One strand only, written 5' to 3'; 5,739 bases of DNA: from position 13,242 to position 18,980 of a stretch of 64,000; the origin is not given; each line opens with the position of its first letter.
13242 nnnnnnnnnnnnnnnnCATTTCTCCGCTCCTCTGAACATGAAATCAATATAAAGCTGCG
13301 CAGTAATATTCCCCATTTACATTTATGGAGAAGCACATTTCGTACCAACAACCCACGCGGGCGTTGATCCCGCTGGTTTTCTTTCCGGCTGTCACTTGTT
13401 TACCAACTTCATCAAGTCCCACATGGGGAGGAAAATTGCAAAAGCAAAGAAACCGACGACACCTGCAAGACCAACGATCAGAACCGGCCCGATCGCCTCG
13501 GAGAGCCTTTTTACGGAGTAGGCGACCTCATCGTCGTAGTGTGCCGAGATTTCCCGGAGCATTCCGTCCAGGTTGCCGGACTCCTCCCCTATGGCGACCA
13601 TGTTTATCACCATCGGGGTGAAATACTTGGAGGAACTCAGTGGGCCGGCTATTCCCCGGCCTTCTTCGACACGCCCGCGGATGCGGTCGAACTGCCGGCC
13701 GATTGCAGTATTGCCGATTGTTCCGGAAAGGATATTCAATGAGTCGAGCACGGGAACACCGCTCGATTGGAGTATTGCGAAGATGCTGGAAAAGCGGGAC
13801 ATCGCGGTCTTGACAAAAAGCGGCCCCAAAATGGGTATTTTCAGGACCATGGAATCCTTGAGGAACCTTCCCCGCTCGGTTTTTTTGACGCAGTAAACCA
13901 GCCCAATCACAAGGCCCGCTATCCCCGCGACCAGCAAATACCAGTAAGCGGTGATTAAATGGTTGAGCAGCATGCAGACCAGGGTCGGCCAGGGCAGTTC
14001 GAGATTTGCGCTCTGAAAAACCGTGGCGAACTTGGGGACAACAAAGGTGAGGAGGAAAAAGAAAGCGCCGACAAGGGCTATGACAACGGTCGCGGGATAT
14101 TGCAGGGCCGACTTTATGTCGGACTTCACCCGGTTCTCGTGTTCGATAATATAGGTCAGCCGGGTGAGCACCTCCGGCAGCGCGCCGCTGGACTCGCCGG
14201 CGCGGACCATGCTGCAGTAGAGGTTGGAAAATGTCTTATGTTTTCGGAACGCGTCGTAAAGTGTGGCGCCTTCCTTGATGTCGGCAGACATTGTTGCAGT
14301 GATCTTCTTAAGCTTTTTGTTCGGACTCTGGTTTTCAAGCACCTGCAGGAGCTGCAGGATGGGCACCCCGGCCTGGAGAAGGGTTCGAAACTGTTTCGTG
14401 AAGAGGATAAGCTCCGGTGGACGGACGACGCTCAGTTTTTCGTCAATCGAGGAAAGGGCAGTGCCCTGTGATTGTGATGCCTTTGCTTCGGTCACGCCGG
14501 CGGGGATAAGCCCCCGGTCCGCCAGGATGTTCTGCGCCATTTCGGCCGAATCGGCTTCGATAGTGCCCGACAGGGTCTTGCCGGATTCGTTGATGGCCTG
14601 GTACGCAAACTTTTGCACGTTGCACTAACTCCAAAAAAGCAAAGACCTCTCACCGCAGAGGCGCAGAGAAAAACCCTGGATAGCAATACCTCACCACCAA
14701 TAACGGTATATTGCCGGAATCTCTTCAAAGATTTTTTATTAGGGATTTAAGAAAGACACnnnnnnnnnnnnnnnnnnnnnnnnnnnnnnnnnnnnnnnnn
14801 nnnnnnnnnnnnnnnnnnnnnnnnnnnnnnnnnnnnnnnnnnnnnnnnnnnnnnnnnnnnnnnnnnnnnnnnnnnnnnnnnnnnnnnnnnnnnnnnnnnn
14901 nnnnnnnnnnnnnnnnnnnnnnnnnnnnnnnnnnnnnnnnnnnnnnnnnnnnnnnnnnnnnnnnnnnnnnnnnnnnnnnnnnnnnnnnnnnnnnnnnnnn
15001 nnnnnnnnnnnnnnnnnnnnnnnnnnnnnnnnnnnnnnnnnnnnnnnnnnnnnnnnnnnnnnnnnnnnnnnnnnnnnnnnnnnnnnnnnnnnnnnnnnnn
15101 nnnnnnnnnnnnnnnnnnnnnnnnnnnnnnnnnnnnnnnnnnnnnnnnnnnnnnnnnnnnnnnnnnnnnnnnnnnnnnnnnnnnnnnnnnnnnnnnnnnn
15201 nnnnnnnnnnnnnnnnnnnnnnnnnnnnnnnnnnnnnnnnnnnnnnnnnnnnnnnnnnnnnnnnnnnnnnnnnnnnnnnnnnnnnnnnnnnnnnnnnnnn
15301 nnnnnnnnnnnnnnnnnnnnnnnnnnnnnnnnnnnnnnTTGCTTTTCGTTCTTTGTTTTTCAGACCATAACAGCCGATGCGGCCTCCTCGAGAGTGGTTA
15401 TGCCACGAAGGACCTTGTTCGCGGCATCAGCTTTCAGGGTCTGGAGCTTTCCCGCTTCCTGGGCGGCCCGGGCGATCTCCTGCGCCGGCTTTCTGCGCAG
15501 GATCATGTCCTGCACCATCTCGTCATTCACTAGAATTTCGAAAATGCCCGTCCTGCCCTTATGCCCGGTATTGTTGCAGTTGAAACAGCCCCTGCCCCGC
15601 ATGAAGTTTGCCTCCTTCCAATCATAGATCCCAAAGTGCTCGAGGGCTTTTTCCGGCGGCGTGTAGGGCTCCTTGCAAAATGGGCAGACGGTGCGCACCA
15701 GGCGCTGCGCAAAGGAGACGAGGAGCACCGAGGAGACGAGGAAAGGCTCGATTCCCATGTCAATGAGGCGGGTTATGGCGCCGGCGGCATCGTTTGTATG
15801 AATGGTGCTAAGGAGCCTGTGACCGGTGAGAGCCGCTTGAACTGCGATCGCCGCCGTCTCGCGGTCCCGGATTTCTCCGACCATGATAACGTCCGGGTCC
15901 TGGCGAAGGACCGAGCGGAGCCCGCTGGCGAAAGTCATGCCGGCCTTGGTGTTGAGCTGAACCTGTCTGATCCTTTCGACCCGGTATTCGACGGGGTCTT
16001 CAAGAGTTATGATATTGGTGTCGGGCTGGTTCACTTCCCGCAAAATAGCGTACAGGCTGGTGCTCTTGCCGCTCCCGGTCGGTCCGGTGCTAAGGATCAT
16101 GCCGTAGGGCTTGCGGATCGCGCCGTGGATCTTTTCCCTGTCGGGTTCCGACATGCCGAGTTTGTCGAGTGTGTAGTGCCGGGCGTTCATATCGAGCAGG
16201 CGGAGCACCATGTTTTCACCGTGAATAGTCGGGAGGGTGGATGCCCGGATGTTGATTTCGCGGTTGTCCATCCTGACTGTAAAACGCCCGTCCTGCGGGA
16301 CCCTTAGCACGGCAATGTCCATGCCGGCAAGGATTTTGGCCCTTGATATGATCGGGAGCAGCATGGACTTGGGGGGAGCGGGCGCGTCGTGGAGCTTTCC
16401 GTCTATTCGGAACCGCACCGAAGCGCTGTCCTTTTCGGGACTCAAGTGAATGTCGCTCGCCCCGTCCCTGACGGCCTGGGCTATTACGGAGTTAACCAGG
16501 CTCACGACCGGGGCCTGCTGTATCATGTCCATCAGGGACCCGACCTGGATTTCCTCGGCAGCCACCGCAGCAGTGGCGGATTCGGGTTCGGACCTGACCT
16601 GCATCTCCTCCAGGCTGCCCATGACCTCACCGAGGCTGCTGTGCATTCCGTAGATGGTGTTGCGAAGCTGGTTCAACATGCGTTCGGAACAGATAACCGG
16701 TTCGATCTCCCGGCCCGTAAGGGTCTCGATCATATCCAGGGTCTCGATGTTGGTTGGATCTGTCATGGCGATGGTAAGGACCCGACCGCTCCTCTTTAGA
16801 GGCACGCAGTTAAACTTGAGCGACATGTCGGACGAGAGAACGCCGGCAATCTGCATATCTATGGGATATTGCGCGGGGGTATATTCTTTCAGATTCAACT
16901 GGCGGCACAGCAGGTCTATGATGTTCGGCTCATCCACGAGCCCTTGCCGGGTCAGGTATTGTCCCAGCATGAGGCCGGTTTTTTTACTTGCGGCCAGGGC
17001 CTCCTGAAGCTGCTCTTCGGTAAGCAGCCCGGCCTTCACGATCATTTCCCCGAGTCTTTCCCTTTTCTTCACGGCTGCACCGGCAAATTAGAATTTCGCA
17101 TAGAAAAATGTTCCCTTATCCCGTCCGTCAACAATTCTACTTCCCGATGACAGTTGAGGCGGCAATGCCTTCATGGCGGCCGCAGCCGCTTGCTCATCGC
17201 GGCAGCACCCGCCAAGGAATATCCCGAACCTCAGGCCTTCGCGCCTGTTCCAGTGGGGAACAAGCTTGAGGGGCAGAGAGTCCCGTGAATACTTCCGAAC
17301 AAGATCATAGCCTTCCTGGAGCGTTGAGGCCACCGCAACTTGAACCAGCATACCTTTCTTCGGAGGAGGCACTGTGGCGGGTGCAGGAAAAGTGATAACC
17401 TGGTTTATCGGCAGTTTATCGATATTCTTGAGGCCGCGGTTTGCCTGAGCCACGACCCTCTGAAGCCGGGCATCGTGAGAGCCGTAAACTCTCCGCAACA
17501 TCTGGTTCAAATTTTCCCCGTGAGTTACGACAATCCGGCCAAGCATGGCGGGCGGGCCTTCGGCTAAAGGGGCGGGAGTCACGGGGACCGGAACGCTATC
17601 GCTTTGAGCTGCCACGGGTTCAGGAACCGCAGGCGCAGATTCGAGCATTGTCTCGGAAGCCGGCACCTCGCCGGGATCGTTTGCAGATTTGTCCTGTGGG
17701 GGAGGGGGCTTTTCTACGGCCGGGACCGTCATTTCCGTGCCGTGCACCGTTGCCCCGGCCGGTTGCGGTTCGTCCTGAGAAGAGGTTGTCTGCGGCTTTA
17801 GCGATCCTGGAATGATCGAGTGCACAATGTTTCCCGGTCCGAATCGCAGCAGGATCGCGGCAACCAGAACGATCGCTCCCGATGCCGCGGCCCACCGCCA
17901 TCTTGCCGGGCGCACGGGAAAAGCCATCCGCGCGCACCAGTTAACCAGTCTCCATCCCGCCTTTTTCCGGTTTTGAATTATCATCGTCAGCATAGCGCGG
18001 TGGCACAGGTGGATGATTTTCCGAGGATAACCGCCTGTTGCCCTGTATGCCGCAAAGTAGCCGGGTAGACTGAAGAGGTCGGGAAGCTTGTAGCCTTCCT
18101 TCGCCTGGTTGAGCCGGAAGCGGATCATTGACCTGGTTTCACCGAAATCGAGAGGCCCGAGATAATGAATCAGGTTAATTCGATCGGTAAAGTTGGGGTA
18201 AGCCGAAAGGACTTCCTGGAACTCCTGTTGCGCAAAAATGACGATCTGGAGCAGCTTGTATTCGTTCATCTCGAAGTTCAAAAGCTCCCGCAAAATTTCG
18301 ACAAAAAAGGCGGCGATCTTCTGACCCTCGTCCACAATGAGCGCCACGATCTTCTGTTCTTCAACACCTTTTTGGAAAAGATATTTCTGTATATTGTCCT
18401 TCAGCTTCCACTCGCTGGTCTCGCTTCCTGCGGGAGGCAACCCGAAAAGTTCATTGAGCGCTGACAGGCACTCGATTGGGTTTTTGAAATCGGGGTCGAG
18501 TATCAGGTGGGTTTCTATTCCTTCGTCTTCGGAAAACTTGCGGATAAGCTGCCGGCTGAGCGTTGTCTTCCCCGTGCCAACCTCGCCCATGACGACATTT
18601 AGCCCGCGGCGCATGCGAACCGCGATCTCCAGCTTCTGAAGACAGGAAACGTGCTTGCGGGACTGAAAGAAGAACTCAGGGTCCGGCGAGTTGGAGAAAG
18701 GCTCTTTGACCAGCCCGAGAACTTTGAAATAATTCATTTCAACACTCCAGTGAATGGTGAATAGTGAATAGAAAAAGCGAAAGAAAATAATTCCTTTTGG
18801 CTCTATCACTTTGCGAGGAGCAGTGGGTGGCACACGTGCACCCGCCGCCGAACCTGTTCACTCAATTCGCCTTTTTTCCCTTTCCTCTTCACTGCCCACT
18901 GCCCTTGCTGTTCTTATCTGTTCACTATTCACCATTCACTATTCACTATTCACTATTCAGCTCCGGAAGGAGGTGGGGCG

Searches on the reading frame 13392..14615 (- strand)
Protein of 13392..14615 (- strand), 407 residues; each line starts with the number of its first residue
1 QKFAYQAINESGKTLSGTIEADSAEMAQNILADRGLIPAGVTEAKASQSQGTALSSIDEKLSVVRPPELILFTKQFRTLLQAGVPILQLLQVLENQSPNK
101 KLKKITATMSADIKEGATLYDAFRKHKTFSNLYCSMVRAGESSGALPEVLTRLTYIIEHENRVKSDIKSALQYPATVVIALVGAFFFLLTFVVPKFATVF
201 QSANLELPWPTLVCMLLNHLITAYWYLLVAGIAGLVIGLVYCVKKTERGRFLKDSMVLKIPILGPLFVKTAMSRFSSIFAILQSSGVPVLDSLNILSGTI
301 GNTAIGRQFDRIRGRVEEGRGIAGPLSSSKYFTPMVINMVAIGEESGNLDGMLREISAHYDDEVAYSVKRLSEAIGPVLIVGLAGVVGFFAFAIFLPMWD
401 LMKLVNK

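Call 9: search_protein_families(library=pfam, proteins=[window:13392-14615:-], max_evalue=0.01)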
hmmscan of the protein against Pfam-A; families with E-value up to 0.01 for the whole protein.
window:13392-14615:- (407 aa): 2 families
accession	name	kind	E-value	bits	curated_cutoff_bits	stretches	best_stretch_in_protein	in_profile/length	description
PF00482.28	T2SSF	-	3e-58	195.7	25.2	2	72-194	1-125/125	Type II secretion system (T2SS), protein F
PF07332.16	Phage_holin_3_6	-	0.0037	17.7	28.4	0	168-237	35-90/116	Putative Actinobacterial Holin-X, holin superfamily III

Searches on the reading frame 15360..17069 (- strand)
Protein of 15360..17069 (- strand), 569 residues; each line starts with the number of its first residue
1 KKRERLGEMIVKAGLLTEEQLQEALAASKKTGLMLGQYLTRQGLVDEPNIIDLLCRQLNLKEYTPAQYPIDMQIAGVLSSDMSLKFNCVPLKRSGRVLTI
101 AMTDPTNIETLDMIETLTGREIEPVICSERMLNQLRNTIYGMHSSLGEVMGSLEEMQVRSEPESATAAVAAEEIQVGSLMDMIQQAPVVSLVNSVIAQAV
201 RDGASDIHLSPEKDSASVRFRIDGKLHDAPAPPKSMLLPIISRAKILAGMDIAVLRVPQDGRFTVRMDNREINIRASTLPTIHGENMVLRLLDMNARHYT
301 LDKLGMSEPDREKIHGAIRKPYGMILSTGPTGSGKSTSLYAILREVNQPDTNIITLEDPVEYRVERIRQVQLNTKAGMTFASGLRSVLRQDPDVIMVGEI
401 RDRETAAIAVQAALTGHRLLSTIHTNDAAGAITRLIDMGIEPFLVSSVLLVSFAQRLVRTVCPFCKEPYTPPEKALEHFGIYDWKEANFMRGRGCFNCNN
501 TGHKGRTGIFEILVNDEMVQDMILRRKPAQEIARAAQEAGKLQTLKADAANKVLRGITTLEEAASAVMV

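Call 9: search_protein_families(library=pfam, proteins=[window:15360-17069:-], max_evalue=0.01)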
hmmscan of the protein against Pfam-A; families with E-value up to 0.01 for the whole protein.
window:15360-17069:- (569 aa): 4 families
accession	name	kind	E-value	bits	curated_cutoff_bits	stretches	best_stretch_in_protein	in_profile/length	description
PF00437.27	T2SSE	-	1.6e-129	432.2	24.9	1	184-563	4-368/370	Type II/IV secretion system protein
PF05157.20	MshEN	-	9.4e-16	58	23.1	1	65-143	8-87/90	MshEN domain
PF25199.1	nSTAND_NTPase5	-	0.004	17.4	34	1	319-372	38-92/145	Novel STAND NTPase 5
PF13401.12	AAA_22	-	0.0065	17.2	27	0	322-361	5-44/130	AAA domain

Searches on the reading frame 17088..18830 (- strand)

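Call 10: search_protein_families(library=pfam, proteins=[window:17088-18830:-], max_evalue=0.01)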
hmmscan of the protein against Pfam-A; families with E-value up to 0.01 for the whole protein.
window:17088-18830:- (580 aa): 4 families
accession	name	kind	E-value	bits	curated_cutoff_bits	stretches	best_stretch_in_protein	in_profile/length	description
PF13401.12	AAA_22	-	2.3e-17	64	27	1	73-208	3-130/130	AAA domain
PF01637.24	ATPase_2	-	1.1e-06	29.1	33.2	1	68-275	13-225/225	ATPase domain predominantly from Archaea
PF13191.12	AAA_16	-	0.00031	21.7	32.6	1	71-185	19-157/167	AAA ATPase domain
PF20720.3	nSTAND3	-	0.0058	16.8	27.2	1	75-107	17-48/155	Novel STAND NTPase 3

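Call 14: search_protein_families(library=ncbifam, proteins=[window:17088-18830:-], max_evalue=0.01)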
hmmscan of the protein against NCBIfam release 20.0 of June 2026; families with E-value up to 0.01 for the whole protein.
window:17088-18830:- (580 aa): 2 families
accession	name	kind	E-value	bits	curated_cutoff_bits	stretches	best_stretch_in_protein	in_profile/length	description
TIGR03015.1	pepcterm_ATPase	hypoth_equivalog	1.1e-42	146.3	324.5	1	35-292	3-255/269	XrtA/PEP-CTERM system-associated ATPase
NF041000.1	ATPase_ComGA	equivalog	0.0019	17.3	300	1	64-107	117-160/267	competence type IV pilus ATPase ComGA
